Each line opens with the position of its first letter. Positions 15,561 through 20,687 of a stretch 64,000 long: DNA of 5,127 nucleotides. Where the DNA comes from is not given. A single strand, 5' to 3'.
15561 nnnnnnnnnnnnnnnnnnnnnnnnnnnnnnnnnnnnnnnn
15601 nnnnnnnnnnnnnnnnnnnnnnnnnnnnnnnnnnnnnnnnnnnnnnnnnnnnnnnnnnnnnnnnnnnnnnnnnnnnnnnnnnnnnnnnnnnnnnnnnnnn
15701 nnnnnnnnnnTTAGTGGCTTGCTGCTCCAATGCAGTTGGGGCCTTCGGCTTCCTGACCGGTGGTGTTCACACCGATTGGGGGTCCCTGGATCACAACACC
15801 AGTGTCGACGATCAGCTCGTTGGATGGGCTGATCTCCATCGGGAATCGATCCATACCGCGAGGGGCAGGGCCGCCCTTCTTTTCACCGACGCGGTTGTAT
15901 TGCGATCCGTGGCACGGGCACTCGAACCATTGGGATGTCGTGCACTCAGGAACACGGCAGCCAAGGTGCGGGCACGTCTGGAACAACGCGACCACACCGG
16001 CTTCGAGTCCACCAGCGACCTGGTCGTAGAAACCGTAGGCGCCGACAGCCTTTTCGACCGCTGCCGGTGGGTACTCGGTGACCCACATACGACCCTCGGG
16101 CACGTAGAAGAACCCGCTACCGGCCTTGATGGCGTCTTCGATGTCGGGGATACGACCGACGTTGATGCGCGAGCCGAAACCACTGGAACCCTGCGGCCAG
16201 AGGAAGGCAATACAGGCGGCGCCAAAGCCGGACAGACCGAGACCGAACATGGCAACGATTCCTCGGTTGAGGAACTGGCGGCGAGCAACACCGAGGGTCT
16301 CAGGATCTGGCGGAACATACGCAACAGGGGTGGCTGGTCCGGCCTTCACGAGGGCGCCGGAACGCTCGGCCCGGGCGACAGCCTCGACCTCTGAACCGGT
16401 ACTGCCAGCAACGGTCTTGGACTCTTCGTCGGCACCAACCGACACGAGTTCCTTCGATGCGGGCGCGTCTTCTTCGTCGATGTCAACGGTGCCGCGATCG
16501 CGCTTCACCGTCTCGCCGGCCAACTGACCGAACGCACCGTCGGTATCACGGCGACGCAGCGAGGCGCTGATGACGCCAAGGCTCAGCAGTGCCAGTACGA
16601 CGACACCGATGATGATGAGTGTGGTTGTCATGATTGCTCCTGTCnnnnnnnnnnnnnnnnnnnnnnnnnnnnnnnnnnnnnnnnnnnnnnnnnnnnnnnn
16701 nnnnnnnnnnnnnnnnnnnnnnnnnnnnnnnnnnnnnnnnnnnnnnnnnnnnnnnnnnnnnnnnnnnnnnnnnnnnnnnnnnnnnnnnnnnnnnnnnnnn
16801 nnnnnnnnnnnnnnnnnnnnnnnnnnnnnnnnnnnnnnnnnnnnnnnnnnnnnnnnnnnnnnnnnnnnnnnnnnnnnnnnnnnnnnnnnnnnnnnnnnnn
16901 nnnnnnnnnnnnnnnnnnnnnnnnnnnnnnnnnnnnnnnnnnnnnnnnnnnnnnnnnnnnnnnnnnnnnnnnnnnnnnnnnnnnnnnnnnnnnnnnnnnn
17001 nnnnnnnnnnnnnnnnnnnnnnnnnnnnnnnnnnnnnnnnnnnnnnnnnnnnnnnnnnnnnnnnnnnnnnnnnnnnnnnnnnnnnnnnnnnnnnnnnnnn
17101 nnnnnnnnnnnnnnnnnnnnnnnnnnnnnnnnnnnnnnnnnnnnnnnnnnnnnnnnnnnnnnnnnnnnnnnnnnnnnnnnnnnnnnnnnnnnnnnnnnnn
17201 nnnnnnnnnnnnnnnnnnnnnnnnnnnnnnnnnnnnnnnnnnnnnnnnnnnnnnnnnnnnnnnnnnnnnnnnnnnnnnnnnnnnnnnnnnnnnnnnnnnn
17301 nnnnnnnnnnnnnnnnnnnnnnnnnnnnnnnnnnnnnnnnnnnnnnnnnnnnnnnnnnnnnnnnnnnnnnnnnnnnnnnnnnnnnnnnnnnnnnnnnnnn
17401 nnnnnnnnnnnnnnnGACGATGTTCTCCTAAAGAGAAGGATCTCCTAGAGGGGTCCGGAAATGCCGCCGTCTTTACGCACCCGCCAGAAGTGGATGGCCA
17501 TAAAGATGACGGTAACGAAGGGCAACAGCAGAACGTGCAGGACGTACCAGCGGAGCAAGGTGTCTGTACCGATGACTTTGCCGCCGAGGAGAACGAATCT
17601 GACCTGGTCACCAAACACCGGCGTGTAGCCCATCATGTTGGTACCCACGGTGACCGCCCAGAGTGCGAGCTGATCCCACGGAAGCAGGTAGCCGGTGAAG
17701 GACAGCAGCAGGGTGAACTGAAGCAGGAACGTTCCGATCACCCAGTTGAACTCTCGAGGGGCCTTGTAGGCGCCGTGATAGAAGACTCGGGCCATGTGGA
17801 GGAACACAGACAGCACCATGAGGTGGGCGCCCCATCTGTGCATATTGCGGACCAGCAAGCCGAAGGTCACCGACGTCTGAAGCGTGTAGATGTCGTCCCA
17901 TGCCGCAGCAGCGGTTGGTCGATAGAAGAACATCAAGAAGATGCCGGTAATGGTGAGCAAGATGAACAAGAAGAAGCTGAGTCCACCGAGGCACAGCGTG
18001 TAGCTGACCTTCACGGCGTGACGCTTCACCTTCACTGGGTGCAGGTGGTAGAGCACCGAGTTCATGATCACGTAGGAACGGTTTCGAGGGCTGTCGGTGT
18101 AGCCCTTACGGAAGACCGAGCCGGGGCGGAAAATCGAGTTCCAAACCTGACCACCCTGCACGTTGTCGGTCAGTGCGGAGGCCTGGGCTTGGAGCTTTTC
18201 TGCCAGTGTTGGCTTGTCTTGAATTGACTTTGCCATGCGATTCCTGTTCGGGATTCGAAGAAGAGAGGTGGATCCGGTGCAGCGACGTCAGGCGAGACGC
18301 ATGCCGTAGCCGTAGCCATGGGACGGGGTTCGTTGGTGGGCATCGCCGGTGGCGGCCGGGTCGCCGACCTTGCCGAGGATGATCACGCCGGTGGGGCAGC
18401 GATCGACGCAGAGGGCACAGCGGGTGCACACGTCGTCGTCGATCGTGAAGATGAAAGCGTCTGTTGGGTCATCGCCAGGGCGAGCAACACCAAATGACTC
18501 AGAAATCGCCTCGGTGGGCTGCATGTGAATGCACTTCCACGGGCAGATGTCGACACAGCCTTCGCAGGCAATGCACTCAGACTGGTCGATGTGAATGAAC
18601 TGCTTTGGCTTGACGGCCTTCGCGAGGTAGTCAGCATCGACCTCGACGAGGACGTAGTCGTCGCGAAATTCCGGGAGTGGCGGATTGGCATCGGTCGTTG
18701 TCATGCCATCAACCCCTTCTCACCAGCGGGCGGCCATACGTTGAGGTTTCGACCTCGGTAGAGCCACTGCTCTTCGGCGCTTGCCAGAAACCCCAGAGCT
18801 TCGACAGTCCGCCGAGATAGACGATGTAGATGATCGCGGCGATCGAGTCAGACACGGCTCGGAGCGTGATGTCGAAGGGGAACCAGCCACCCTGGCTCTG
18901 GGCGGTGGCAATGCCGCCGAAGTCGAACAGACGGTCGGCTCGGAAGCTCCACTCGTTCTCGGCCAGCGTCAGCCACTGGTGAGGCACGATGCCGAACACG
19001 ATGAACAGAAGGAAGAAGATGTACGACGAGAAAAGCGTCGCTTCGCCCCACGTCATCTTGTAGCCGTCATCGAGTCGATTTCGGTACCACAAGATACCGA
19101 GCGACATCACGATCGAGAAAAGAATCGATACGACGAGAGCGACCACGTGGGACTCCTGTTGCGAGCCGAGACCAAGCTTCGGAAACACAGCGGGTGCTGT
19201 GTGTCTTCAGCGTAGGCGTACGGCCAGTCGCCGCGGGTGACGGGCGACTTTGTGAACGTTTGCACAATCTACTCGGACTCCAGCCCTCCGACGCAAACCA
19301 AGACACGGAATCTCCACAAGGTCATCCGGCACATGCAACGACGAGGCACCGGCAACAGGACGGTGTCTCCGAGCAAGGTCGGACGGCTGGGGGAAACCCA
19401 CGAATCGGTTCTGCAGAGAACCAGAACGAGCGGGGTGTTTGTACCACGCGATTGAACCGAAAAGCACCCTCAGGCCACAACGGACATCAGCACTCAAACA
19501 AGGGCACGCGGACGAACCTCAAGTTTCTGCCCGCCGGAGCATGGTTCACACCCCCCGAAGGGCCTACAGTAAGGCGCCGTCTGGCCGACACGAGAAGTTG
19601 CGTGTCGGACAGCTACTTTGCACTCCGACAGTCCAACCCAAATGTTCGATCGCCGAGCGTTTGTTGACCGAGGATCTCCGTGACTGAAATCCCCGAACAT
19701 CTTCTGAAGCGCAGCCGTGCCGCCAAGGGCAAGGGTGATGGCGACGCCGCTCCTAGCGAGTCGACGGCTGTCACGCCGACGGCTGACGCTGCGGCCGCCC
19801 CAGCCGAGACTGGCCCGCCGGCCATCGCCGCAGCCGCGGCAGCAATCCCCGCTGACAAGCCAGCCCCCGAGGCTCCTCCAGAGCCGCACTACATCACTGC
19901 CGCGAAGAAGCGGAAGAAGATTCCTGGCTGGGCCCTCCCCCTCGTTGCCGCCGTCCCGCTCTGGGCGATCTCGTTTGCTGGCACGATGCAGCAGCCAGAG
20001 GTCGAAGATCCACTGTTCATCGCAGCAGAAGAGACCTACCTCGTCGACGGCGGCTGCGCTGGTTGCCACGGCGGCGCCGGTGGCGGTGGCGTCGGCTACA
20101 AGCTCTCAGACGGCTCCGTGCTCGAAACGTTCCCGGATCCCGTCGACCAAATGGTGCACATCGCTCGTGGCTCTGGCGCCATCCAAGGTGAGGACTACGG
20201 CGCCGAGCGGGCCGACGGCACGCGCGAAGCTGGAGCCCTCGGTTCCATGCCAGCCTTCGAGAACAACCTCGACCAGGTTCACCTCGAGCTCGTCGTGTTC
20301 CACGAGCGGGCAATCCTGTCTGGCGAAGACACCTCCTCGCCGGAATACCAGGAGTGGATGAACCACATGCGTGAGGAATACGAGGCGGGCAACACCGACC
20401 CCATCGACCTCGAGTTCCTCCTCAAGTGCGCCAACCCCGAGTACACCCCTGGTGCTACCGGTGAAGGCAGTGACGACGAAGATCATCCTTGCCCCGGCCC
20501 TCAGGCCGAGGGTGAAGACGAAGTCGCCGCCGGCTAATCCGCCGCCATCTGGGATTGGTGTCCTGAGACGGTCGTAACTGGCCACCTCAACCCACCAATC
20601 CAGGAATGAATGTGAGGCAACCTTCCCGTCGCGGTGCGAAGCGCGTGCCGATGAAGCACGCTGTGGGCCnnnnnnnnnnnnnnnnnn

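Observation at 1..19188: Twenty-gene co-directional respiratory block: non-canonical bc-type complex running directly into nuoA-M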

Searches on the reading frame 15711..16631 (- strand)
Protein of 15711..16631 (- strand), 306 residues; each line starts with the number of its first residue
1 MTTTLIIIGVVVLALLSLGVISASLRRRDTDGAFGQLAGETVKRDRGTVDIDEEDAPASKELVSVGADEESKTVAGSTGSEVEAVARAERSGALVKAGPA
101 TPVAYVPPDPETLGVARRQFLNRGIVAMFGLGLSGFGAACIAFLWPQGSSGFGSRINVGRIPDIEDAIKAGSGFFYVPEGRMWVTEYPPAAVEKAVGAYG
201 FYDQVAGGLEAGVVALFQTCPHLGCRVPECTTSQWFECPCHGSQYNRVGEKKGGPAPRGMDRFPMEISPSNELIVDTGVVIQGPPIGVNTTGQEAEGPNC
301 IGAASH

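Call 4: search_protein_families(library=pfam, proteins=[window:15711-16631:-], max_evalue=0.01)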
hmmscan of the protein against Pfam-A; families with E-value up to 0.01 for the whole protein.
window:15711-16631:- (306 aa): 1 family
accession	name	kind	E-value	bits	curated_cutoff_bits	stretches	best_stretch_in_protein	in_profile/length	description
PF00355.32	Rieske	-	2.7e-09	37.3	20.3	1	213-264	36-88/88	Rieske [2Fe-2S] domain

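Call 5: search_protein_families(library=ncbifam, proteins=[window:15711-16631:-], max_evalue=0.01)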
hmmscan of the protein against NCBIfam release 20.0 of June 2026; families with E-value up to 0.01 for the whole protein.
window:15711-16631:- (306 aa): 5 families
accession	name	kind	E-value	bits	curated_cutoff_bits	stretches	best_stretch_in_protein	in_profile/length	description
NF045928.1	Cytb6fFeSPetC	equivalog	1e-13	51.1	250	1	214-272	102-160/179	cytochrome b6-f complex iron-sulfur subunit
NF010001.0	PRK13474.1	subfamily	2.8e-13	49.6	154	1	215-267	102-154/178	cytochrome b6-f complex iron-sulfur subunit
TIGR01416.1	Rieske_proteo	equivalog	1.5e-10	41.3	97.4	1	213-267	109-167/176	ubiquinol-cytochrome c reductase iron-sulfur subunit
TIGR02694.1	arsenite_ox_S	equivalog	0.00027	20.8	95.65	1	207-268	45-108/129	arsenate reductase (azurin) small subunit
NF050121.1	bc1_QcrA_actin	exception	0.00044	19.9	275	1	212-267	239-297/319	cytochrome bc1 complex Rieske iron-sulfur subunit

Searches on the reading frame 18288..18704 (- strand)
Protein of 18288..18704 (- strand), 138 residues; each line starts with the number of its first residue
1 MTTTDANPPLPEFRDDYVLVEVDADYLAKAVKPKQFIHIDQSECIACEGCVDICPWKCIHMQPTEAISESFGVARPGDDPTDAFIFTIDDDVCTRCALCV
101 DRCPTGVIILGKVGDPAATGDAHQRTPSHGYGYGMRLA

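Call 4: search_protein_families(library=pfam, proteins=[window:18288-18704:-], max_evalue=0.01)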
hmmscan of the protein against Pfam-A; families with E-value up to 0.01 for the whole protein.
window:18288-18704:- (138 aa): 13 families
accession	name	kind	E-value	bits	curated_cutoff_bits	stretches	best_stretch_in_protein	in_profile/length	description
PF00037.32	Fer4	-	1e-10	41.4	21.1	2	87-108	2-23/24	4Fe-4S binding domain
PF14697.11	Fer4_21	-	1.2e-10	41.8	35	2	30-61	27-59/59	4Fe-4S dicluster domain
PF12838.12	Fer4_7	-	1.4e-10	41.9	27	1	44-107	2-52/52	4Fe-4S dicluster domain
PF13237.11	Fer4_10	-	5.1e-10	39.6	25.5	2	87-111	3-22/53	4Fe-4S dicluster domain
PF12797.12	Fer4_2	-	1.3e-08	34.6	24.5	2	37-56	3-22/22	4Fe-4S binding domain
PF13187.11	Fer4_9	-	1.4e-07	31.9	27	3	93-115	2-24/52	4Fe-4S dicluster domain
PF13484.11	Fer4_16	-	3.1e-07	31.5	30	1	93-113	2-23/66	4Fe-4S double cluster binding domain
PF12837.12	Fer4_6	-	6.1e-07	29.5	25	2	85-108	1-24/24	4Fe-4S binding domain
PF13534.11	Fer4_17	-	7.6e-05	23.6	22.2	1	43-107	1-60/61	4Fe-4S dicluster domain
PF12800.12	Fer4_4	-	9.3e-05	22.9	24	0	91-106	2-17/17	4Fe-4S binding domain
PF13746.11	Fer4_18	-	0.00049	20.7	27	0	40-56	57-73/114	4Fe-4S dicluster domain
PF13459.11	Fer4_15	-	0.0024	19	22.4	0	87-106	2-21/66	4Fe-4S single cluster domain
PF13183.11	Fer4_8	-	0.0056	17.6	27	0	93-106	5-67/68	4Fe-4S dicluster domain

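Call 5: search_protein_families(library=ncbifam, proteins=[window:18288-18704:-], max_evalue=0.01)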
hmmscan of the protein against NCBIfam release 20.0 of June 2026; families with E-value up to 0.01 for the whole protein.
window:18288-18704:- (138 aa): 85 families (the best 25 are shown)
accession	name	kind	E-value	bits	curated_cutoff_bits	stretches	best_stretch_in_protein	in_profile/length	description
TIGR01971.1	NuoI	subfamily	6.6e-12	45.1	113.05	1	40-115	40-105/121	NADH-quinone oxidoreductase, chain I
TIGR02936.1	fdxN_nitrog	equivalog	3.6e-11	43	80.55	3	32-105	11-84/91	ferredoxin III, nif-specific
NF041836.1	rnfB_Methano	equivalog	5.8e-10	39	445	2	29-62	231-265/265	Rnf electron transport complex subunit RnfB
NF005505.0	PRK07118.1-4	equivalog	5.9e-10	39.1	378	2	28-62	230-265/265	Fe-S cluster domain-containing protein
NF003475.0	PRK05113.1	equivalog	1.3e-09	38.2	203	2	36-69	137-170/190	electron transport complex subunit RsxB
NF004914.0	PRK06273.1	equivalog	1.3e-09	38.1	163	1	17-105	28-107/167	ferredoxin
NF007205.0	PRK09626.1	equivalog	1e-08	35.1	93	2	87-110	13-36/105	2-oxoglutarate-acceptor oxidoreductase subunit OorD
TIGR01944.1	rnfB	subfamily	1.1e-08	34.8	68.7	2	39-66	140-167/190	RnfABCDGE type electron transport complex subunit B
NF038196.1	ferrodoxin_EFR1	subfamily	2e-08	34.6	75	2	29-64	172-206/242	EFR1 family ferrodoxin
NF005506.0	PRK07118.1-5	equivalog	5.5e-08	32.6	388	2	85-111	164-190/279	Fe-S cluster domain-containing protein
TIGR00403.1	ndhI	equivalog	9.6e-08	31.8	302.35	1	27-62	85-122/183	NAD(P)H-quinone oxidoreductase subunit I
TIGR00402.1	napF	equivalog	1.7e-07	31.3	102.2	1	92-117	36-61/149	ferredoxin-type protein NapF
NF010590.0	PRK13984.1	equivalog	1.8e-07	29.7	946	1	30-109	38-109/611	putative oxidoreductase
NF004543.0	PRK05888.2-5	equivalog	2.6e-07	30.4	243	1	18-108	35-115/217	NADH-quinone oxidoreductase subunit NuoI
TIGR04105.1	FeFe_hydrog_B1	subfamily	3e-07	29.5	450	1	37-108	137-205/462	monomeric [FeFe] hydrogenase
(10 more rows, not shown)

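Call 45: search_solved_structures(query=window:18288-18704:-, max_evalue=0.01)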
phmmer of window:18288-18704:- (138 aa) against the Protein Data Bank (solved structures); distinct sequences matched with E-value up to 0.01: 29.
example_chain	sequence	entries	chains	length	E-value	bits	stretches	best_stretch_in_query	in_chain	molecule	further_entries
7bkb_K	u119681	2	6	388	3e-13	53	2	38-110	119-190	Formylmethanofuran dehydrogenase, subunit F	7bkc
9sw6_H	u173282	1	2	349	1.5e-09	41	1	34-110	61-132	Tungsten formylmethanofuran dehydrogenase, subunit F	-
5t5i_F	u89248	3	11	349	2.6e-09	40.2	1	30-110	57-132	Tungsten formylmethanofuran dehydrogenase subunit fwdF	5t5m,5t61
9sfi_O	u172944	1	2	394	3.4e-09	39.8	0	92-113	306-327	Ferredoxin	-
9sw6_G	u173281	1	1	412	2.4e-08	37.1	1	37-109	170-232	Polyferredoxin protein MvhB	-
7bkb_L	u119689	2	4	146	2.3e-07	33.9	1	35-111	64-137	Formylmethanofuran dehydrogenase, subunit G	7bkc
7eu3_I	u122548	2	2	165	8.4e-07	32.1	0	28-63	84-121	NAD(P)H-quinone oxidoreductase subunit I, chloroplastic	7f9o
2fug_9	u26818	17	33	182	1.8e-06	31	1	42-112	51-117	NADH-quinone oxidoreductase chain 9 | NADH-QUINONE OXIDOREDUCTASE SUBUNIT 9 | NADH-quinone oxidoreductase subunit I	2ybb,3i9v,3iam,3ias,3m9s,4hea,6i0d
9sfi_T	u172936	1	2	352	4.4e-06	29.8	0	32-108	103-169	4Fe-4S ferredoxin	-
6u8y_N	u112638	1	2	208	1.5e-05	28.1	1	18-108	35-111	NADH dehydrogenase subunit I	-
6hum_I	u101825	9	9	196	1.7e-05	27.8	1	27-123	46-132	NAD(P)H-quinone oxidoreductase subunit I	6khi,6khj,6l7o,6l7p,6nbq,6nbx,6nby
7wfg_I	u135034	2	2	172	4.6e-05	26.4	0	32-108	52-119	NAD(P)H-quinone oxidoreductase subunit I, chloroplastic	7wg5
8rvu_a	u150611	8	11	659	4.9e-05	26.4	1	33-109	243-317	H(2):CoB-CoM heterodisulfide,ferredoxin reductase subunit A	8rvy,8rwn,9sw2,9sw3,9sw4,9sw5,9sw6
5odc_A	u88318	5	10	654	5.2e-05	26.3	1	31-108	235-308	Heterodisulfide reductase, subunit A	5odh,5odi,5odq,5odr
8rvv_A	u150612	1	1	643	6.3e-05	26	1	33-109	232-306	H(2):CoB-CoM heterodisulfide,ferredoxin reductase subunit A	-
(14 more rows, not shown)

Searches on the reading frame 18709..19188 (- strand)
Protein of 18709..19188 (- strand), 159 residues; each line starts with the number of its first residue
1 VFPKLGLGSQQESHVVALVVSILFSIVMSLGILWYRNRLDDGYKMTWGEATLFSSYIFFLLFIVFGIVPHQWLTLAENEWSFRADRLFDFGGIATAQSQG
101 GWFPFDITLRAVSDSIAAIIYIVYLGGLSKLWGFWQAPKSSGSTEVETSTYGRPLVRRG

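Call 4: search_protein_families(library=pfam, proteins=[window:18709-19188:-], max_evalue=0.01)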
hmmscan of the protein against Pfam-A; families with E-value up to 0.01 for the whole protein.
window:18709-19188:- (159 aa): 1 family
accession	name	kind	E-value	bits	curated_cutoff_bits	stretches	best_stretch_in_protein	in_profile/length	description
PF13858.11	DUF4199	-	0.001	20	32.3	1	15-68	29-84/165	Protein of unknown function (DUF4199)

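Call 5: search_protein_families(library=ncbifam, proteins=[window:18709-19188:-], max_evalue=0.01)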
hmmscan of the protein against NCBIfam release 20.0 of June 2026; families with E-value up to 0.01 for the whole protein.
window:18709-19188:- (159 aa): 0 families

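Call 26: find_homologous_proteins(query=window:18709-19188:-)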
Query window:18709-19188:- (159 aa): 575 proteins with E <= 0.001 among 613 candidates; the best 120 are listed.
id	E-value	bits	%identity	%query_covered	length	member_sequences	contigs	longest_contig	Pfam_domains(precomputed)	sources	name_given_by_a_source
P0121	4.4e-88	311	97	91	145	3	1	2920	-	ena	-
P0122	7.1e-76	272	83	91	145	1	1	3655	-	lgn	-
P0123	1.1e-73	265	81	91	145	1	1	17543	-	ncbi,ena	-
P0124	4.1e-65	237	67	99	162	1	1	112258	-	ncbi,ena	-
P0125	8.7e-65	236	78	83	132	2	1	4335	-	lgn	-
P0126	3.2e-63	231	72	91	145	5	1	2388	-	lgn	-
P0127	2.2e-61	225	71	83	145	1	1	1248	-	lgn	-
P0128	8.2e-60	219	65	91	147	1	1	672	-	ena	-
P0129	6.7e-59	216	66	91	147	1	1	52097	-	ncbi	-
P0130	1.6e-58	215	66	91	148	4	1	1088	-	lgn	-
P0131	4.1e-57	211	66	91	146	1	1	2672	-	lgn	-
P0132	4.8e-55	204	64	91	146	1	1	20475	-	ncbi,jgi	-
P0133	8.0e-55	203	66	91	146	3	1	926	-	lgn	-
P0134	1.1e-54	203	66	91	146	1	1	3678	-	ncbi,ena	-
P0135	1.4e-54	202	64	91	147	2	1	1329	-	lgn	-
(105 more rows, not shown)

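Call 35: predict_structure(alignment_id=A2)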
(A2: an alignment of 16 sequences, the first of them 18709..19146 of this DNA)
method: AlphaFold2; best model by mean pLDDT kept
length: 145 residues; sequences in the alignment: 16
mean_pLDDT: 76.7   pTM: 0.63
mean pLDDT of the five models: 76.7, 75.9, 75.9, 75.4, 73.8
residues with pLDDT >= 90: 50; 70-90: 45; 50-70: 35; < 50: 15
segments of 3 or more residues with pLDDT < 50: 75-86
pLDDT, mean of each block of 10 residues (from residue 1): 92 94 84 90 95 90 70 50 47 70 90 91 69 55 52
secondary structure, 60 per line:
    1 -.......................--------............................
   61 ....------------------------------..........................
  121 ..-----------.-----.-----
elements in order: H2-24 H33-64 H95-122

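Call 48: search_solved_structures(query=A2, max_evalue=10)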
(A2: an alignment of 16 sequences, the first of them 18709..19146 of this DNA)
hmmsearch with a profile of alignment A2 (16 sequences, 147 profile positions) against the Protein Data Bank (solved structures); distinct sequences matched with E-value up to 10: 4.
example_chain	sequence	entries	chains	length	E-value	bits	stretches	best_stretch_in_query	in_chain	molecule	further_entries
9o0h_B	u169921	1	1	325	0.016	18.3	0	57-69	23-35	Transcription factor ETV6,Non-receptor tyrosine-protein kinase TNK1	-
5l0p_A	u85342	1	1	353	0.019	18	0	57-69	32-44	Transcription factor ETV6, Transcription factor ETV6, Transcription factor ETV6, Ferric up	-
9e4q_A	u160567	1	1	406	0.029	17.4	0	57-69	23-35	Transcription factor ETV6,DARPin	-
7n2b_A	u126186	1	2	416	0.032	17.3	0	57-69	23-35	Transcription factor ETV6,Transcription factor ETV6,Transcription factor ETV6,3TEL-rigid-D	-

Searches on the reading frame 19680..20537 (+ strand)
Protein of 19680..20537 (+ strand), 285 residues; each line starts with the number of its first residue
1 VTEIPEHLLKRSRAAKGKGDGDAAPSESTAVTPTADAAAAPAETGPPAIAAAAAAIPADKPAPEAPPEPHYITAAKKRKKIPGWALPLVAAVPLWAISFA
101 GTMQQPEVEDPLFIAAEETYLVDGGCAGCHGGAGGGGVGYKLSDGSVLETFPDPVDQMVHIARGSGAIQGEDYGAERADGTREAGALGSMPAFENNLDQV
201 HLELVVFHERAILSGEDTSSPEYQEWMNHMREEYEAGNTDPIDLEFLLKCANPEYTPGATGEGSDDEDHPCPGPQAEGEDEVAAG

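Call 4: search_protein_families(library=pfam, proteins=[window:19680-20537:+], max_evalue=0.01)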
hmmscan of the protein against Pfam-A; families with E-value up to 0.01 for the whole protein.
window:19680-20537:+ (285 aa): 1 family
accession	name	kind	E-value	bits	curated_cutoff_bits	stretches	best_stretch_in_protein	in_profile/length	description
PF13442.11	Cytochrome_CBB3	-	0.0076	17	27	0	124-168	12-27/68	Cytochrome C oxidase, cbb3-type, subunit III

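Call 5: search_protein_families(library=ncbifam, proteins=[window:19680-20537:+], max_evalue=0.01)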
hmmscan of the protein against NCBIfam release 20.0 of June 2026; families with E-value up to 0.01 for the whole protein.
window:19680-20537:+ (285 aa): 1 family
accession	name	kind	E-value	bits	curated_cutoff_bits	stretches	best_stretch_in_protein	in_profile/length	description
TIGR00782.1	ccoP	equivalog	0.0027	17.1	179.95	0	119-148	111-141/285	cytochrome-c oxidase, cbb3-type subunit III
